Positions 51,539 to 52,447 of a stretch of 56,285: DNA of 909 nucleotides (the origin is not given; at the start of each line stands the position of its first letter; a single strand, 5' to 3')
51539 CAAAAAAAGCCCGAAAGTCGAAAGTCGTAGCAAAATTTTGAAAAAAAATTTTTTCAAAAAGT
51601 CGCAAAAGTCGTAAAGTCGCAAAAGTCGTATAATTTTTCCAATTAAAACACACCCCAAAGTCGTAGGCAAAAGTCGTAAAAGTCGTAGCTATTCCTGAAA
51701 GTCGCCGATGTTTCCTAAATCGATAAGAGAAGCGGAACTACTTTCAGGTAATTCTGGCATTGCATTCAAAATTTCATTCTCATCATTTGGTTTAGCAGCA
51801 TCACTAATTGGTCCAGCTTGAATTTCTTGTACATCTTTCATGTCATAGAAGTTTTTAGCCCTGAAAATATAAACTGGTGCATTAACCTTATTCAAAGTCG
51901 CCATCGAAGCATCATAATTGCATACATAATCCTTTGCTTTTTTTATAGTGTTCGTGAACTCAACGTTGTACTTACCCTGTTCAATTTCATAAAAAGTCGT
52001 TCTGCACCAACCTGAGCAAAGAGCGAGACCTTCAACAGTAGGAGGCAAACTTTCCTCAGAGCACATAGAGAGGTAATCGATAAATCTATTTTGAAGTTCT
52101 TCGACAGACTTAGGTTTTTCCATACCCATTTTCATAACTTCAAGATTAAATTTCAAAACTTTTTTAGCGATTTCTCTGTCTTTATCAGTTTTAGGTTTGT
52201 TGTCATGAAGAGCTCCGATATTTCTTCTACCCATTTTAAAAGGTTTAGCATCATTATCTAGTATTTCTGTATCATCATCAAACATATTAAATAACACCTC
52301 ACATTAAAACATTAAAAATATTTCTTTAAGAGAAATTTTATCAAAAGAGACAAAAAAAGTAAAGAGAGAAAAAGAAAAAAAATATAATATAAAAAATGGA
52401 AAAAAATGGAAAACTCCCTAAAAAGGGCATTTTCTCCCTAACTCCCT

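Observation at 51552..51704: Ten same-orientation AAAGTCG(YA) motifs packed into about 150 bp at the 3' end of terS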

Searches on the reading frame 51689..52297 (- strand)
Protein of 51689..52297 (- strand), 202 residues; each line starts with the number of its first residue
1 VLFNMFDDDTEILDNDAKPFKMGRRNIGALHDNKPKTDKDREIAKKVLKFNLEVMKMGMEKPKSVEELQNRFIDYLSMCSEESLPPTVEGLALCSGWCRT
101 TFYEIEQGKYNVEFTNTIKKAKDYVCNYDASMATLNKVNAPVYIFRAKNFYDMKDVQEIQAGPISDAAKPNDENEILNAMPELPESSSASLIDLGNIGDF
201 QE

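Call 7: search_protein_families(library=pfam, proteins=[window:51689-52297:-], max_evalue=0.01)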
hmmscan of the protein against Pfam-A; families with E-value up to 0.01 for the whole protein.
window:51689-52297:- (202 aa): 2 families
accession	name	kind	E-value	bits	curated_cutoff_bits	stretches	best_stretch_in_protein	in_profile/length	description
PF16677.11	GP3_package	-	3.6e-08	33.9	29.4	1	63-150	7-97/105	DNA-packaging protein gp3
PF20018.4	VMAP-M14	-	0.00021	21.5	27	1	91-143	65-117/132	vWA-MoxR associated protein middle region (VMAP-M) 14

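Call 8: search_protein_families(library=phrogs, proteins=[window:51689-52297:-], max_evalue=0.01)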
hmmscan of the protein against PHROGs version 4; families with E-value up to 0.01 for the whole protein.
window:51689-52297:- (202 aa): 1 family
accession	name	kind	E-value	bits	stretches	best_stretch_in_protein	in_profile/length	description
phrog_606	-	head and packaging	6.4e-08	33.8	1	44-169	5-146/167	terminase small subunit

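Call 11: find_related_loci(query=window:51692-52297:-, collection=viral_contigs, flank=6000)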
Query window:51692-52297:- (202 aa) in viral_contigs; peptide patterns used: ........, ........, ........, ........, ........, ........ (x = any residue, [..] = any of these).
7 stretches matched a pattern; 3 encode a relative of the query (tblastn E <= 1e-3); 3 distinct loci.
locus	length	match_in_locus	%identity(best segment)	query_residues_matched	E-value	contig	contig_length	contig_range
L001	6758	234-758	57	11-188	6e-66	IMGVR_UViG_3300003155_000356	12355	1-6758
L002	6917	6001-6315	38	60-163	2e-17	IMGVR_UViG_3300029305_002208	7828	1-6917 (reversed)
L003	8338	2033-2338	37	63-163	6e-17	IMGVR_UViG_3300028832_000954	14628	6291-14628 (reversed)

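Call 18: search_dna_similar(query=window:51692-52297:-, collection=phages, mode=protein, max_rows=30, max_evalue=0.001)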
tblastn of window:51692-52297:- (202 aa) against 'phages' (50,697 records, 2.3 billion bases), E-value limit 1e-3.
Records with a match: 2; places in all: 2; records where one place covers at least 80% of the query: 1.
Best place of each record, by identity: <60% 2.
By first word of the organism name: Clostridium 1; Bacteriophage 1.
By host as written in the record: [Clostridium] innocuum 1; - 1.
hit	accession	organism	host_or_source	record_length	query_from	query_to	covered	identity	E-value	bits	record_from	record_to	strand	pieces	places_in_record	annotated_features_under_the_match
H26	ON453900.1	Clostridium phage Maintenon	[Clostridium] innocuum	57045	23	185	81%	26.9%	2e-11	67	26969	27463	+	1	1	terminase small subunit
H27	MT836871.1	Bacteriophage sp.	human fecal samples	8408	63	163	50%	35.6%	5e-11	66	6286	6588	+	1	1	record has no annotation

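Call 19: get_annotated_region(hit=H26, flank=5000)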
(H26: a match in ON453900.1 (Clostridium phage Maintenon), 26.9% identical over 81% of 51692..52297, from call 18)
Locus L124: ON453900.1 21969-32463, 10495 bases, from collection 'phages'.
description: Clostridium phage Maintenon, complete genome.
organism: Clostridium phage Maintenon (NCBI taxid 2951972)
taxonomy: Viruses
host: [Clostridium] innocuum; source: feces; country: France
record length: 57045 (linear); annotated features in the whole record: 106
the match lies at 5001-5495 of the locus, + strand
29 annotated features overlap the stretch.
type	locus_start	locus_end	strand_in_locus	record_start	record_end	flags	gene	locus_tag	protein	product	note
CDS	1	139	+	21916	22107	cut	-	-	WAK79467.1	hypothetical protein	rasttk_feature_creation_tool=/opt/patric-common/ runtime/bin/phanotate version 1.5.0; ...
CDS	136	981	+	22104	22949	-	-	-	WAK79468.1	hypothetical protein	rasttk_feature_creation_tool=/opt/patric-common/ runtime/bin/phanotate version 1.5.0; ...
CDS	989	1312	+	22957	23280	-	-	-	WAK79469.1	hypothetical protein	rasttk_feature_creation_tool=/opt/patric-common/ runtime/bin/phanotate version 1.5.0; ...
CDS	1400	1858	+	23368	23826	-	-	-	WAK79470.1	RNA polymerase sigma factor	rasttk_feature_creation_tool=/opt/patric-common/ runtime/bin/phanotate version 1.5.0; HHpred against PHROGS v3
CDS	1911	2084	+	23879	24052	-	-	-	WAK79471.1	hypothetical protein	rasttk_feature_creation_tool=/opt/patric-common/ runtime/bin/phanotate version 1.5.0; ...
CDS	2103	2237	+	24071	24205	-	-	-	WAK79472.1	hypothetical protein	rasttk_feature_creation_tool=/opt/patric-common/ runtime/bin/phanotate version 1.5.0; ...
CDS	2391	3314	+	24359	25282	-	-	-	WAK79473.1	primase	rasttk_feature_creation_tool=/opt/patric-common/ runtime/bin/phanotate version 1.5.0; HHpred against PHROGS v3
CDS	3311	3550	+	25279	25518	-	-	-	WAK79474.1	hypothetical protein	rasttk_feature_creation_tool=/opt/patric-common/ runtime/bin/phanotate version 1.5.0; ...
CDS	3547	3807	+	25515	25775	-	-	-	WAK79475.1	hypothetical protein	rasttk_feature_creation_tool=/opt/patric-common/ runtime/bin/phanotate version 1.5.0; ...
CDS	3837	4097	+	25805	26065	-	-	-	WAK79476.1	hypothetical protein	rasttk_feature_creation_tool=/opt/patric-common/ runtime/bin/phanotate version 1.5.0; ...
CDS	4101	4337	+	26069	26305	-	-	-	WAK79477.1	hypothetical protein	rasttk_feature_creation_tool=/opt/patric-common/ runtime/bin/phanotate version 1.5.0; ...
CDS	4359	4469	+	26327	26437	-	-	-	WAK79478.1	hypothetical protein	rasttk_feature_creation_tool=/opt/patric-common/ runtime/bin/phanotate version 1.5.0; ...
CDS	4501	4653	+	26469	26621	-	-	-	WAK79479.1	hypothetical protein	rasttk_feature_creation_tool=/opt/patric-common/ runtime/bin/phanotate version 1.5.0; ...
CDS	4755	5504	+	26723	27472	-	-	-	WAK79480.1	terminase small subunit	rasttk_feature_creation_tool=/opt/patric-common/ runtime/bin/phanotate version 1.5.0; HHpred against PHROGS v3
CDS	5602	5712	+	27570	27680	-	-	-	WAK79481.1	hypothetical protein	rasttk_feature_creation_tool=/opt/patric-common/ runtime/bin/phanotate version 1.5.0; ...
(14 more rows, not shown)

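Call 43: find_related_loci(query=A2, collection=viral_contigs, flank=2500)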
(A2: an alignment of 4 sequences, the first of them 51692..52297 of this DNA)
Query A2 (202 aa) in viral_contigs; peptide patterns used: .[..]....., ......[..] (x = any residue, [..] = any of these).
337 stretches matched a pattern; 270 encode a relative of the query (tblastn E <= 1e-3); the best 80 are kept; 80 distinct loci.
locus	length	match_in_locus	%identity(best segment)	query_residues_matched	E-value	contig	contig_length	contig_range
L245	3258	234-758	57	11-188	1e-64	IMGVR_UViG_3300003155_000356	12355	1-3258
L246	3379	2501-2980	33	35-193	2e-23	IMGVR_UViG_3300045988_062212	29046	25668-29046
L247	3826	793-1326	37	8-185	3e-23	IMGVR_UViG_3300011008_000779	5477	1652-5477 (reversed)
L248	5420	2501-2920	37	38-176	2e-22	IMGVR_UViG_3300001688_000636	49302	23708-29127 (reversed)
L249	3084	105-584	32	35-193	2e-21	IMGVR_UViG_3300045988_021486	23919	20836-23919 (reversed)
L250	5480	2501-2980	33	35-193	2e-21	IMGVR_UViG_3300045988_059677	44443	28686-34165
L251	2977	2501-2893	38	34-163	5e-21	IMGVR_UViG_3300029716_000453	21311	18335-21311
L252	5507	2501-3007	33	23-187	4e-21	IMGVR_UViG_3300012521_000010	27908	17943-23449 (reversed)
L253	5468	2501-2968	35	11-163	4e-21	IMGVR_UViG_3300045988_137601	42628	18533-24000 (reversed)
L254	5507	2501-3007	33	23-187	3e-21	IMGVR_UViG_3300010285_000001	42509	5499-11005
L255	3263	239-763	38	5-185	7e-21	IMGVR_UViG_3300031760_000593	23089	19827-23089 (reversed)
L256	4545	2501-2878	38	35-159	1e-20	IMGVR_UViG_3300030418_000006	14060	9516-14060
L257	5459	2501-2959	34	13-161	1e-20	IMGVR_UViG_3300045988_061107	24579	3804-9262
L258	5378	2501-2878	38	35-159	1e-20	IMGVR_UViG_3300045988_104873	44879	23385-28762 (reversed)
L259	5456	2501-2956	34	13-160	1e-20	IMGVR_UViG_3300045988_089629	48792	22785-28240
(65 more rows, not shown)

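Call 53: search_solved_structures(query=A3, max_evalue=1, show_alignments=2)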
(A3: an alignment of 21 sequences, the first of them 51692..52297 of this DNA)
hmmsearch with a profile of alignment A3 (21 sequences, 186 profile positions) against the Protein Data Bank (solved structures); distinct sequences matched with E-value up to 1: 3.
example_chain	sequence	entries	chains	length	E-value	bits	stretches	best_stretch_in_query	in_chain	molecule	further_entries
8tac_A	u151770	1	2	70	0.058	16.5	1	81-121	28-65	DBP48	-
2ao9_A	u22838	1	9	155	0.16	15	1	75-104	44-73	Phage protein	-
5ysz_A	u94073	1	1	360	0.28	14.2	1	77-118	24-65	Transcriptional regulator, LacI family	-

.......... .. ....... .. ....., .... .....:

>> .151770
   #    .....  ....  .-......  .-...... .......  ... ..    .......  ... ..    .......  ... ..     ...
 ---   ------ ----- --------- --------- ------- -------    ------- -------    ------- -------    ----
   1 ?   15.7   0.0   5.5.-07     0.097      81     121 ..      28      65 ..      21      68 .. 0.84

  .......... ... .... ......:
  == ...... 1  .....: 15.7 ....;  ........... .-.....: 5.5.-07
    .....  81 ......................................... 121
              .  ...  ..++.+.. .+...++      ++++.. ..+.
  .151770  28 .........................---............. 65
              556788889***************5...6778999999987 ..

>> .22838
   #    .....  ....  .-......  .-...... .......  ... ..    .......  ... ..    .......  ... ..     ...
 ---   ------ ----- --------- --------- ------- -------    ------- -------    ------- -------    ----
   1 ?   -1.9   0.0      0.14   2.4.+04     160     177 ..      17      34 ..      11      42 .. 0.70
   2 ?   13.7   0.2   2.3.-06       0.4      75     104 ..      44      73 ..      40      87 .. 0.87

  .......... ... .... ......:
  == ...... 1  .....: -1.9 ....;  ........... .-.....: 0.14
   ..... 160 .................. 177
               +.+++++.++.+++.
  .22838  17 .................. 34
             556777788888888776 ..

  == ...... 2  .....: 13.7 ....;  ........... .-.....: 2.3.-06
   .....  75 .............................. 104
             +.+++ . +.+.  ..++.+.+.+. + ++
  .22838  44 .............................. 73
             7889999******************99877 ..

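Call 55: find_homologous_proteins(query=window:51692-52297:-, max_evalue=0.00001)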
Query window:51692-52297:- (202 aa): 109 proteins with E <= 0.00001 among 182 candidates.
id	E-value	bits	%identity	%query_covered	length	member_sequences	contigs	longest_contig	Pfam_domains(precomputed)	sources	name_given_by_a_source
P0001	1.9e-111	388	86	98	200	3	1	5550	PF16677.12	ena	-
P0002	9.5e-107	373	83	98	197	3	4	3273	PF16677.12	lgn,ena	-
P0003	6.6e-103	361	80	97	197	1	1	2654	PF16677.12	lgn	-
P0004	8.7e-102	357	80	97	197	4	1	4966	PF16677.12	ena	-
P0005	6.4e-101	354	79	97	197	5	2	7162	PF16677.12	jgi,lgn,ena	-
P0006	2.1e-98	346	78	97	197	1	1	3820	PF16677.12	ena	-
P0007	1.3e-96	340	80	92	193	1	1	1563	PF16677.12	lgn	-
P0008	6.2e-96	338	74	99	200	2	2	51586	PF16677.12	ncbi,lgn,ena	-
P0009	1.5e-94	333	73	98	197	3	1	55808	PF16677.12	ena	-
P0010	2.0e-92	326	74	100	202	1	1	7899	PF16677.12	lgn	-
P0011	4.3e-91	322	73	97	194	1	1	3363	PF16677.12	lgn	-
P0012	6.6e-91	321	75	97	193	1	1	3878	PF16677.12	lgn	-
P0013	8.3e-91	321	74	97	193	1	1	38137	PF16677.12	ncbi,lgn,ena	-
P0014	2.5e-90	319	75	89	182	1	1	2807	PF16677.12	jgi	jgi:hypothetical protein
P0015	4.8e-90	319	71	98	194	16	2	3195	PF16677.12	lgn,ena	-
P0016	1.8e-89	317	73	98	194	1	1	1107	PF16677.12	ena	-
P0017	8.9e-89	314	70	98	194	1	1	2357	PF16677.12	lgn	-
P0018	2.1e-88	313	71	97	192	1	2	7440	PF16677.12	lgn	-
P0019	2.2e-88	313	72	98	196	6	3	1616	PF16677.12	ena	-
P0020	1.5e-86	307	69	97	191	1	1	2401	PF16677.12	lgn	-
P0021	2.0e-86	307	70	97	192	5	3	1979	PF16677.12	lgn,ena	-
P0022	3.8e-86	306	73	90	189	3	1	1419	PF16677.12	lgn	-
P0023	1.4e-84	301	70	97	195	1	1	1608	PF16677.12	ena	-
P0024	2.9e-83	296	65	98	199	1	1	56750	PF16677.12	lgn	-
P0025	2.3e-81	290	68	94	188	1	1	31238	PF16677.12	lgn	-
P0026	1.2e-80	288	69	94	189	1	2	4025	PF16677.12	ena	-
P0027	1.5e-80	288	64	95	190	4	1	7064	PF16677.12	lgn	-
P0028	3.1e-80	287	65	98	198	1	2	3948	PF16677.12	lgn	-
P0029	4.6e-80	286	66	97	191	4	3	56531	PF16677.12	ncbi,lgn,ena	-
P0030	7.1e-79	282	65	97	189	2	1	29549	PF16677.12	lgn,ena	-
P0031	5.5e-73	263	68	82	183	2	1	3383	PF16677.12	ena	-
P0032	1.6e-72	261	63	98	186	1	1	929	PF16677.12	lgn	-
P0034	3.5e-63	231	62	83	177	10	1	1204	PF16677.12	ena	-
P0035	2.1e-61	225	61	83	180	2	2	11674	PF16677.12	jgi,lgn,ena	-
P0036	4.3e-61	224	63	85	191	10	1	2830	PF16677.12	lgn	-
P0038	1.6e-60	222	59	90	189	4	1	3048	PF16677.12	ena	-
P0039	1.6e-60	222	57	91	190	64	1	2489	PF16677.12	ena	-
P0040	1.0e-59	220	59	89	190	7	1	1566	PF16677.12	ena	-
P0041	1.8e-59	219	59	88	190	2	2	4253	PF16677.12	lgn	-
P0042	2.8e-59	218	58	88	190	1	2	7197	PF16677.12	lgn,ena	-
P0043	1.3e-58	216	59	88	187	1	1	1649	PF16677.12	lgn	-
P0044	2.3e-58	215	58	89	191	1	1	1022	PF16677.12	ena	-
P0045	3.5e-58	215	56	92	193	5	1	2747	PF16677.12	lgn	-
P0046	4.9e-58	214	56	91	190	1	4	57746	PF16677.12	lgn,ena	-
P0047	7.6e-58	213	56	93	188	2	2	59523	-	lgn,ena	-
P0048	1.3e-57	213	57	86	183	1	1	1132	PF16677.12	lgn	-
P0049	1.9e-57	212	56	88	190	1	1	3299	PF16677.12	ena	-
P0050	2.8e-57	212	57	88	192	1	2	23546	PF16677.12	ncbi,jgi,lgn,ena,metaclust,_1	metaclust:\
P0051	2.9e-57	212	57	89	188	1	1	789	PF16677.12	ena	-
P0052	5.7e-57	211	56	89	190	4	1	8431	PF16677.12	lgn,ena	-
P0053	8.7e-57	210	58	85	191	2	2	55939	PF16677.12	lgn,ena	-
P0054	1.3e-56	210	56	85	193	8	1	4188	PF16677.12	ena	-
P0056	2.8e-56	208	59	80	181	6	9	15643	PF16677.12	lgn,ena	-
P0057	5.3e-56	207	55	88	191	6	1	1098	PF16677.12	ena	-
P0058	7.3e-56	207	55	85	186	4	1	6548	PF16677.12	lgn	-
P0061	1.3e-54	203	59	75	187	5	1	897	PF16677.12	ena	-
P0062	1.5e-54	203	57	83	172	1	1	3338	PF16677.12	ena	-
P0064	3.6e-54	202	56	84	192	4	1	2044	PF16677.12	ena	-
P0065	4.1e-54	201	56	78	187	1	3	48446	PF16677.12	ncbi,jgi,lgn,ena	-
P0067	7.8e-53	197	55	83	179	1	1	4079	PF16677.12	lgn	-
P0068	5.1e-52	194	54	87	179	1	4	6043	PF16677.12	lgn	-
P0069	3.4e-51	192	55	85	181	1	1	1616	PF16677.12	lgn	-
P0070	9.9e-51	190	55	81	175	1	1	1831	PF16677.12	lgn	-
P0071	1.8e-50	189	52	85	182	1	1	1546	PF16677.12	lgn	-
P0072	3.1e-50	189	54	81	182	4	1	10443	PF16677.12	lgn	-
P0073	3.4e-45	172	52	83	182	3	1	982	PF16677.12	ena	-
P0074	5.4e-44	168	50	88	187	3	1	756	PF16677.12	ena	-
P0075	1.5e-43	167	50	86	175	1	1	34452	PF16677.12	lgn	-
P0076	1.7e-43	167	45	85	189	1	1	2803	PF16677.12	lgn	-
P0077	3.0e-43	166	51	82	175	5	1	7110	PF16677.12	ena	-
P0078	5.1e-43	165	49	89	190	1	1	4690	PF16677.12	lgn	-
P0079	9.1e-43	164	45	85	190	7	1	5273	PF16677.12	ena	-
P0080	9.6e-43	164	46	87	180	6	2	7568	PF16677.12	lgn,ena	-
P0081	2.4e-42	163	47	87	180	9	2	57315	PF16677.12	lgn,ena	-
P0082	1.5e-41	160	49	80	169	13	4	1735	PF16677.12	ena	-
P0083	4.1e-41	159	50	80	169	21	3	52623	PF16677.12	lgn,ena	-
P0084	7.6e-41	158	45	85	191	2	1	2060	PF16677.12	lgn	-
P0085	3.8e-40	156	47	81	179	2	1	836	PF16677.12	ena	-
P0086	6.1e-40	155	47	82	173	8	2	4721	PF16677.12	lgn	-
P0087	6.3e-37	145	49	72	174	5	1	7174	PF16677.12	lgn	-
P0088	6.8e-37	145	49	72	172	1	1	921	PF16677.12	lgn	-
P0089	1.2e-35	141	46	81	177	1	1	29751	PF16677.12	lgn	-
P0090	1.1e-34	138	43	80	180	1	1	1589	PF16677.12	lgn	-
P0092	1.8e-30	124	40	82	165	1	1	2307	PF16677.12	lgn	-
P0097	2.8e-24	104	39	86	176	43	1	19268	PF16677.12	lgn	-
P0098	5.0e-24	103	39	82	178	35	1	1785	PF16677.12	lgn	-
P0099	5.4e-24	103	38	82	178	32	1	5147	PF16677.12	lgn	-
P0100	5.5e-24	103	37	83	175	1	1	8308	PF16677.12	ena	-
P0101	6.8e-24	103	41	82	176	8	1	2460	PF16677.12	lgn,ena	-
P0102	1.7e-23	101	40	83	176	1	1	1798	PF16677.12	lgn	-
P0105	4.0e-23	100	40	82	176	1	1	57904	-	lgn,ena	-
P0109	2.8e-11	62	32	73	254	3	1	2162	PF16677.12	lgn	-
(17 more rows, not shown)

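Call 58: find_encoding_contigs(protein=P0009, flank=3000, max_places=2)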
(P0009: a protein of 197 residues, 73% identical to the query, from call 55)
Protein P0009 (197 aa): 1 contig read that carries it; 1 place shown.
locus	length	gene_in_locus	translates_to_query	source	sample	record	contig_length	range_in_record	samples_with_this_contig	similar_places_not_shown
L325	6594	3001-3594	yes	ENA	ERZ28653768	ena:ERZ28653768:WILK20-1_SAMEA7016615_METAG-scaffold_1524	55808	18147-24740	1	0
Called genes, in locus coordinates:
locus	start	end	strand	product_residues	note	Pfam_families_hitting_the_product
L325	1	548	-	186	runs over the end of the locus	PF12850:Metallophos_2 (weak)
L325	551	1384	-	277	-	-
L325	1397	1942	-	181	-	-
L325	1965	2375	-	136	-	-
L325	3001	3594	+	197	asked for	PF16677:GP3_package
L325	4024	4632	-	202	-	-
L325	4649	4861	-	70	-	-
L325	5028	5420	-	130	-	-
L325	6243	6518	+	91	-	-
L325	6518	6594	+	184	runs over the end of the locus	PF00265:TK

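Call 59: find_encoding_contigs(protein=P0024, flank=3000, max_places=1)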
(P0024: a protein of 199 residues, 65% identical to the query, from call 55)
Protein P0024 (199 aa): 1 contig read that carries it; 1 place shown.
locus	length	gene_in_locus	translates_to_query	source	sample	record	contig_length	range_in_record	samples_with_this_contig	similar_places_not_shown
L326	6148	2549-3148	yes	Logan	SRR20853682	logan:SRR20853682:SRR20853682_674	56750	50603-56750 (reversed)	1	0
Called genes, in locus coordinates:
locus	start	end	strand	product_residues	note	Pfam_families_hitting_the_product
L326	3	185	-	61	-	?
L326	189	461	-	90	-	-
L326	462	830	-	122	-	-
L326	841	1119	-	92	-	-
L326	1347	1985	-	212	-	-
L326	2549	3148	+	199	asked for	PF16677:GP3_package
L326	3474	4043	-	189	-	-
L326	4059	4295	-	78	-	-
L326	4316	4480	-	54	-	-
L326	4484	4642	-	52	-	-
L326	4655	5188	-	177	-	-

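Call 60: find_encoding_contigs(protein=P0047, flank=3000, max_places=1)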
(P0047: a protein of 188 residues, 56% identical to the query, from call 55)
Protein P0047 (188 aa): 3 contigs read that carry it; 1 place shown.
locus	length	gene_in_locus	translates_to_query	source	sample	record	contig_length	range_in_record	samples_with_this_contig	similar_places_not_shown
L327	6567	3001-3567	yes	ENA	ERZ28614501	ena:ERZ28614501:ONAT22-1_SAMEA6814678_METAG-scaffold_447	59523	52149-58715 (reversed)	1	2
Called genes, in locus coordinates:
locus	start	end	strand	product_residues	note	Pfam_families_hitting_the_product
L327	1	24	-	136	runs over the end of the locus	-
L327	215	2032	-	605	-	PF06048:DUF927, PF18662:HTH_56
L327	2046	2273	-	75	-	-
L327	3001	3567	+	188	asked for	-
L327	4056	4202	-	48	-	-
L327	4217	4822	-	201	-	-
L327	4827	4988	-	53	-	-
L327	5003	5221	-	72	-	-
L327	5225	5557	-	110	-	-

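Call 61: find_encoding_contigs(protein=P0081, flank=3000, max_places=1)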
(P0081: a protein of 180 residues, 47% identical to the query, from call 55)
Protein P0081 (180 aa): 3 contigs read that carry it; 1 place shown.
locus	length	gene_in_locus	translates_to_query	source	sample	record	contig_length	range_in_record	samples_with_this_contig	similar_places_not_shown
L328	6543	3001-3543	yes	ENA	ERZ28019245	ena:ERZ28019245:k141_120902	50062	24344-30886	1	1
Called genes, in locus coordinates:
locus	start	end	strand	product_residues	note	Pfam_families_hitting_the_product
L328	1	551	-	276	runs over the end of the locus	PF04545:Sigma70_r4, PF03118:RNA_pol_A_CTD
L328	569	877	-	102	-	-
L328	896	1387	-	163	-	-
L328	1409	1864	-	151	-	-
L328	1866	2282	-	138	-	-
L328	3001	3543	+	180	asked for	PF16677:GP3_package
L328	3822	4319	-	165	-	-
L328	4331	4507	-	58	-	-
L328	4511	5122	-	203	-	-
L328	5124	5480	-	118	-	-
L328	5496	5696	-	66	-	-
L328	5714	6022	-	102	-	PF12098:DUF3574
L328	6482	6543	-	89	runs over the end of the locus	PF26096:DUF8033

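Call 62: find_encoding_contigs(protein=P0105, flank=3000, max_places=1)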
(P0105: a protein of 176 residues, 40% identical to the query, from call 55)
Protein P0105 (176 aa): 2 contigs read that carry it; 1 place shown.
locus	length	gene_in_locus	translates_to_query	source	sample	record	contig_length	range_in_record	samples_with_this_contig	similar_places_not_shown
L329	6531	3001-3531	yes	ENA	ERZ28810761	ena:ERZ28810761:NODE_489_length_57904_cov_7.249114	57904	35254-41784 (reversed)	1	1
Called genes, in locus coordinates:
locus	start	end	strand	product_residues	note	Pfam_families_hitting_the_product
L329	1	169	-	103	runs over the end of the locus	-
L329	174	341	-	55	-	-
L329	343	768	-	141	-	-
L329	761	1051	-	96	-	-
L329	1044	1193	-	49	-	-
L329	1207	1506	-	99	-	-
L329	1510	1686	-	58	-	-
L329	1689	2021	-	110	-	-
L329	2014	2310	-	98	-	-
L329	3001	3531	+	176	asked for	-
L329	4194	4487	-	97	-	-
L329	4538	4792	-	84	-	-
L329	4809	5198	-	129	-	PF26096:DUF8033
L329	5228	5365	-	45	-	-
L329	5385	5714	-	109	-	-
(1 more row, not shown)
